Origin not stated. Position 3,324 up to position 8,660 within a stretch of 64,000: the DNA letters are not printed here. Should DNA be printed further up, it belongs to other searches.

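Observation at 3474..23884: Head-to-tail array of four intact, diverged ~1,680-aa receptor Ser/Thr kinase paralogs (~20 kb)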

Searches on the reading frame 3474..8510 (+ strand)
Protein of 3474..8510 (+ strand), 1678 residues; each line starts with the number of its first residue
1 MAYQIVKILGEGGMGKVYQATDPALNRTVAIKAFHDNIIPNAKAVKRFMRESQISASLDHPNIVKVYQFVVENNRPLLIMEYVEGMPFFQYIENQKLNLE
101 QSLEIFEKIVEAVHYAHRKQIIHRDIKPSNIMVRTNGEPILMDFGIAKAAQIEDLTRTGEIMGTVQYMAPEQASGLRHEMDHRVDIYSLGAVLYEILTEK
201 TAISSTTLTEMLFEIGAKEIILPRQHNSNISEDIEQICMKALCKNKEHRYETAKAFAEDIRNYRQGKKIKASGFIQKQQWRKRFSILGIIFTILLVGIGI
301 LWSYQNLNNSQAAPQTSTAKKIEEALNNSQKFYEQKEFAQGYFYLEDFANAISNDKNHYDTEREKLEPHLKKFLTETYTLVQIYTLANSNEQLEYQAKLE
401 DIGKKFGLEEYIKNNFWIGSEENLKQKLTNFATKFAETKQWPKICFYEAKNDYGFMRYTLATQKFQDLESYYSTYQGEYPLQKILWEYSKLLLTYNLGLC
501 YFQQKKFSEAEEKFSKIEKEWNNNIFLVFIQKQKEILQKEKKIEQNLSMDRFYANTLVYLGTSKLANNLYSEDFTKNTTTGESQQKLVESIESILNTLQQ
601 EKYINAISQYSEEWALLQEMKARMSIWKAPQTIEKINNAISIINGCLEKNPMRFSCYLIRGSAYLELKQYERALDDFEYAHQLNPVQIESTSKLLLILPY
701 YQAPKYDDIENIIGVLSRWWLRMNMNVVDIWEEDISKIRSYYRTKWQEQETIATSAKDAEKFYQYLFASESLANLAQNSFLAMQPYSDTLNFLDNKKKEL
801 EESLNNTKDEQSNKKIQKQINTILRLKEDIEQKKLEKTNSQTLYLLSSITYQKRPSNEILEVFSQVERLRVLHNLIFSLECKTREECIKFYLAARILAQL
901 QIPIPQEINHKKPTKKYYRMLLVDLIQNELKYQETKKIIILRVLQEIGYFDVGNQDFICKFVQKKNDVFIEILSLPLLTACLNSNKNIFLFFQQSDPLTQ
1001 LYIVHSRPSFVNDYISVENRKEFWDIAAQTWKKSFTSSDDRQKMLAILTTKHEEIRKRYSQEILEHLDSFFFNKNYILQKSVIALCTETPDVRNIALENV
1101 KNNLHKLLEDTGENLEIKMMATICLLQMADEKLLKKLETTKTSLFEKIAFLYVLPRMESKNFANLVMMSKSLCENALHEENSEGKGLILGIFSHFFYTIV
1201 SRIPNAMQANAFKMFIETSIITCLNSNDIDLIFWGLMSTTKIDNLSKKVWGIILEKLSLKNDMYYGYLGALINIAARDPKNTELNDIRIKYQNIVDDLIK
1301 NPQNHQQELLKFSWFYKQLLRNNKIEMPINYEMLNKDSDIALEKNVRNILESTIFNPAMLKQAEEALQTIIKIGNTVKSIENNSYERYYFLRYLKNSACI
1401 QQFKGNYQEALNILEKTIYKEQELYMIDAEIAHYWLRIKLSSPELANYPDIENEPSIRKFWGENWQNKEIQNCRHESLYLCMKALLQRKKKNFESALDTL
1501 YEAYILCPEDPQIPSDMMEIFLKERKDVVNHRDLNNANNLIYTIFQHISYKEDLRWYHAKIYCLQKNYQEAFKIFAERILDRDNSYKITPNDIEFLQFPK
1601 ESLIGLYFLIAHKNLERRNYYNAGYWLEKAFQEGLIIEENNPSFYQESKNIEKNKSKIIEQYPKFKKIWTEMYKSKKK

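Call 3: search_protein_families(library=pfam, proteins=[window:3474-8510:+], max_evalue=0.01)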
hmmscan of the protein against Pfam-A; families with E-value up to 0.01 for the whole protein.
window:3474-8510:+ (1678 aa): 13 families
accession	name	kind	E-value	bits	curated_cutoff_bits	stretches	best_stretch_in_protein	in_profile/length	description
PF00069.31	Pkinase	-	2.7e-53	181.5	31.7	1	3-256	1-258/263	Protein kinase domain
PF07714.23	PK_Tyr_Ser-Thr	-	5.5e-35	121.4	23.1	1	5-251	3-250/258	Protein tyrosine and serine/threonine kinase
PF00515.34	TPR_1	-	1.2e-09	38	27.8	2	657-685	4-32/34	Tetratricopeptide repeat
PF03109.22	ABC1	-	9.4e-09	35.2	22.9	1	45-152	117-219/244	ABC1 atypical kinase-like domain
PF13432.12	TPR_16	-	2.7e-07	31.3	32.7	0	494-523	34-63/65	Tetratricopeptide repeat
PF07719.23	TPR_2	-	2.6e-06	27.6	27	1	657-685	4-32/34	Tetratricopeptide repeat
PF13424.12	TPR_12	-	4e-06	27.4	30.1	0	495-514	49-68/77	Tetratricopeptide repeat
PF17667.7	Pkinase_fungal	-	4.1e-06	26.2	24.1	1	100-184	286-376/387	Fungal protein kinase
PF01636.29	APH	-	0.00021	21.5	23.2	1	106-148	158-198/239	Phosphotransferase enzyme family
PF13428.12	TPR_14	-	0.0019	19.2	23.5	0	1485-1513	9-37/44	Tetratricopeptide repeat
PF13371.12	TPR_9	-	0.0088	16.5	35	0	657-685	32-60/73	Tetratricopeptide repeat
PF06293.20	Kdo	-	0.0092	15.9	21.3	0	74-144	90-166/207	Lipopolysaccharide kinase (Kdo/WaaP) family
PF12895.13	ANAPC3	-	0.0096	16.6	27.2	0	635-675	38-77/82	Anaphase-promoting complex, cyclosome, subunit 3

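Call 7: search_protein_families(library=ncbifam, proteins=[window:3474-8510:+], max_evalue=0.001)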
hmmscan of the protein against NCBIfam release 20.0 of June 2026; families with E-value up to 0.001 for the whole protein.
window:3474-8510:+ (1678 aa): 19 families
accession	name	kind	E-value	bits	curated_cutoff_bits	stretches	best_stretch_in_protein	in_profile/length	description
NF033483.0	PknB_PASTA_kin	equivalog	1.2e-86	292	450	1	3-276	9-280/563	Stk1 family PASTA domain-containing Ser/Thr kinase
NF052427.1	StpK7MSMEG_1200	equivalog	3.9e-51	174.2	900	1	3-317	9-329/601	serine/threonine protein kinase StpK7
NF009651.0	PRK13184.1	equivalog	8.9e-48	162.9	839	1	2-268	3-295/932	serine/threonine-protein kinase PknD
NF047741.1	antiphage_MADS6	equivalog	3e-47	161.5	460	2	94-270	293-467/612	methylation-associated defense system protein kinase MAD6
TIGR03903.1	TOMM_kin_cyc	equivalog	8.6e-34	116.6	705.75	1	27-262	4-246/1267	TOMM system kinase/cyclase fusion protein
NF033442.0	BREX_PglW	equivalog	1e-25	89.7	990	1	43-265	252-488/1391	BREX system serine/threonine kinase PglW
NF038150.1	lanthi_synth_IV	equivalog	2.3e-23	82.5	650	1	11-262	199-455/851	class IV lanthionine synthetase LanL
NF053615.1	SerThrKinAfsKStmc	equivalog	1.1e-17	64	1300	1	4-195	16-205/809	protein serine/threonine kinase AfsK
NF038151.1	lanthi_synth_III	equivalog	6.6e-17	61.2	575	1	2-242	221-470/833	class III lanthionine synthetase LanKC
TIGR03724.2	arch_bud32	equivalog_domain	2.1e-11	43.7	125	1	45-151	37-135/193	KEOPS complex kinase/ATPase Bud32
NF011463.0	PRK14879.1-4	equivalog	1.3e-10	41.1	188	1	32-149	49-162/237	Kae1-associated kinase Bud32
NF011460.0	PRK14879.1-1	equivalog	2.3e-10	40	199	1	32-156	42-167/232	Kae1-associated kinase Bud32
NF011464.0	PRK14879.1-7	equivalog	8.8e-09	35.4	246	1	46-149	51-151/221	Kae1-associated kinase Bud32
NF007174.0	PRK09605.1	equivalog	2.8e-08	32.7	447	1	32-154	367-481/535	bifunctional N(6)-L-threonylcarbamoyladenine synthase/serine/threonine protein kinase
NF011461.0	PRK14879.1-2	equivalog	1.2e-05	25.1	372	1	47-153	49-153/225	Kae1-associated kinase Bud32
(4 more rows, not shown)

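Call 9: find_homologous_proteins(query=window:4401-8507:+, max_evalue=0.00001)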
Query window:4401-8507:+ (1369 aa): 3 proteins with E <= 0.00001 among 8000 candidates.
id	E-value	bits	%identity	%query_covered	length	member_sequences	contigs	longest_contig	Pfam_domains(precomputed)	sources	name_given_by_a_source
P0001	0.0e+0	3056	100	100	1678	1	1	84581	PF07714.24,PF00069.32,PF00515.35,PF03109.23,PF13424.13,PF13432.13,PF17667.8,PF07719.24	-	-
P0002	2.6e-270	918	39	99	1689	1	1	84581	PF07714.24,PF00069.32,PF23914.2,PF03109.23,PF17667.8,PF07719.24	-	-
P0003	4.1e-241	822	36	99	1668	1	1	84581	PF07714.24,PF00069.32,PF03109.23,PF01163.29,PF17667.8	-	-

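Call 12: find_related_loci(query=A1, collection=genome_contigs, flank=10000)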
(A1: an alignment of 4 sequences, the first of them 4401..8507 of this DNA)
Query A1 (1369 aa) in genome_contigs; peptide patterns used: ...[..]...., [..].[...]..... (x = any residue, [..] = any of these).
68 stretches matched a pattern, but none encodes a relative of the query by tblastn (E <= 1e-3).

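Call 16: search_solved_structures(query=A1, max_evalue=1)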
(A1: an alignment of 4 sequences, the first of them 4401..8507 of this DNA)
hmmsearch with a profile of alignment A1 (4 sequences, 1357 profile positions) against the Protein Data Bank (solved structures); distinct sequences matched with E-value up to 1: 8.
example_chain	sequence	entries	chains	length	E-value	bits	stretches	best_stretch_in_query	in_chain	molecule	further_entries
2kc7_A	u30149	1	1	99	1.3e-06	29.7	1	327-403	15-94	bfr218_protein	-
8ump_A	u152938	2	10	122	0.0073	17.4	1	327-382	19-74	T33-ml35-redesigned-TPR-domain-fold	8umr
1q2z_A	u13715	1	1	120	0.011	16.7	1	37-124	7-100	ATP-dependent DNA helicase II, 80 kDa subunit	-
1rw2_A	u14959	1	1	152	0.012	16.7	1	37-124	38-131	ATP-dependent DNA helicase II, 80 kDa subunit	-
6zh6_B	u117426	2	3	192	0.022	15.7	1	37-124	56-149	X-ray repair cross-complementing protein 5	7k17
3lca_A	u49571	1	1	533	0.08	13.9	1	323-394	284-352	Protein TOM71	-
3fp2_A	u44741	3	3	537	0.081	13.9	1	323-394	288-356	TPR repeat-containing protein YHR117W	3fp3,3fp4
6vfh_A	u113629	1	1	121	0.38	11.7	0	328-389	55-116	T33_dn10A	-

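Call 17: find_encoding_contigs(protein=window:3474-8510:+, flank=10000)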
Protein window:3474-8510:+ (1678 aa): no gene with exactly this product is on record in the collection.

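Call 21: find_related_loci(query=A1, collection=metagenome_contigs, flank=10000)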
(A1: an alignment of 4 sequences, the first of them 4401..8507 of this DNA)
Query A1 (1369 aa) in metagenome_contigs; peptide patterns used: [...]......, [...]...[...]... (x = any residue, [..] = any of these).
600 stretches matched a pattern, but none encodes a relative of the query by tblastn (E <= 1e-3).

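Call 45: find_homologous_proteins(query=A3, max_evalue=1e-10)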
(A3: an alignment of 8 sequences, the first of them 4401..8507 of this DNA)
Query A3 (8 sequences) (1369 aa, profile of the alignment): 4 proteins with E <= 1e-10 among 8000 candidates.
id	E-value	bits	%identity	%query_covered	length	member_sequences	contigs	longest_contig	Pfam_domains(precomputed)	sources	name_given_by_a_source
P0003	0.0e+0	1681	36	99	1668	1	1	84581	PF07714.24,PF00069.32,PF03109.23,PF01163.29,PF17667.8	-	-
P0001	0.0e+0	1612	100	100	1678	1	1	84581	PF07714.24,PF00069.32,PF00515.35,PF03109.23,PF13424.13,PF13432.13,PF17667.8,PF07719.24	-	-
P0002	0.0e+0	1584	39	99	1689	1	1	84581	PF07714.24,PF00069.32,PF23914.2,PF03109.23,PF17667.8,PF07719.24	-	-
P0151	6.8e-14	69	27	7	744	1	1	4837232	PF03704.24,PF09976.16,PF13414.13,PF13374.13,PF24575.2,PF00515.35,PF13424.13,PF14561.13,PF07719.24,PF13174.13,PF25063.1,PF13431.13,PF23914.2,PF13176.13,PF13428.13,PF14559.13,PF25575.1,PF10516.16,PF13371.13,PF12895.14,PF21033.5,PF13432.13,PF13181.13,PF01239.29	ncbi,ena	-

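Call 67: find_related_loci(query=A4, collection=metagenome_contigs, flank=10000)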
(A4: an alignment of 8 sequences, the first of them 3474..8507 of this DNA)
Query A4 (1678 aa) in metagenome_contigs; peptide patterns used: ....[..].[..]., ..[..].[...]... (x = any residue, [..] = any of these).
600 stretches matched a pattern (row limit reached: there are more); 550 encode a relative of the query (tblastn E <= 1e-3); the best 80 are kept; 80 distinct loci.
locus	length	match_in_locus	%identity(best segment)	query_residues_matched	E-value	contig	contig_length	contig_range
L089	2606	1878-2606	52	3-242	4e-73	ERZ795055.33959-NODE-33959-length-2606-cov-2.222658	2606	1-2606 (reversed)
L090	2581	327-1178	36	3-285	6e-57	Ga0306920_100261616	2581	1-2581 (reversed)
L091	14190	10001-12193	35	2-298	2e-54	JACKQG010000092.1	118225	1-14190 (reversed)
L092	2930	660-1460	39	3-269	1e-52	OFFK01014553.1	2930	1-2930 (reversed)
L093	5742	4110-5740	39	3-271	9e-51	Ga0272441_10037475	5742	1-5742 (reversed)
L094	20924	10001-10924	34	3-295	1e-49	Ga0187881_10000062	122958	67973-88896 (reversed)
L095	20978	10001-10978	33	2-302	1e-48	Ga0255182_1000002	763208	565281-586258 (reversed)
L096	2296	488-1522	35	2-318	4e-50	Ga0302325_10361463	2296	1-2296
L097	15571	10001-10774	39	3-261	1e-48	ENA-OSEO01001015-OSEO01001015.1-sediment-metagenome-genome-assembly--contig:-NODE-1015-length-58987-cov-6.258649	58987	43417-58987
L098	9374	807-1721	32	3-296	3e-47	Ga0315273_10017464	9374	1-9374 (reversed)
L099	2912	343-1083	39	3-252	3e-47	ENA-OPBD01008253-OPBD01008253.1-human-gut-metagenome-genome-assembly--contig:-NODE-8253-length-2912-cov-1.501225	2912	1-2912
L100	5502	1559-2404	38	3-279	1e-46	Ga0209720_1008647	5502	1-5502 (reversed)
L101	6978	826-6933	32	3-307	2e-46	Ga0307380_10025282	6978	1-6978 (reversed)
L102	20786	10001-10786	37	3-270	3e-46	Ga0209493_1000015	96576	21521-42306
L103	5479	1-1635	35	3-283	2e-46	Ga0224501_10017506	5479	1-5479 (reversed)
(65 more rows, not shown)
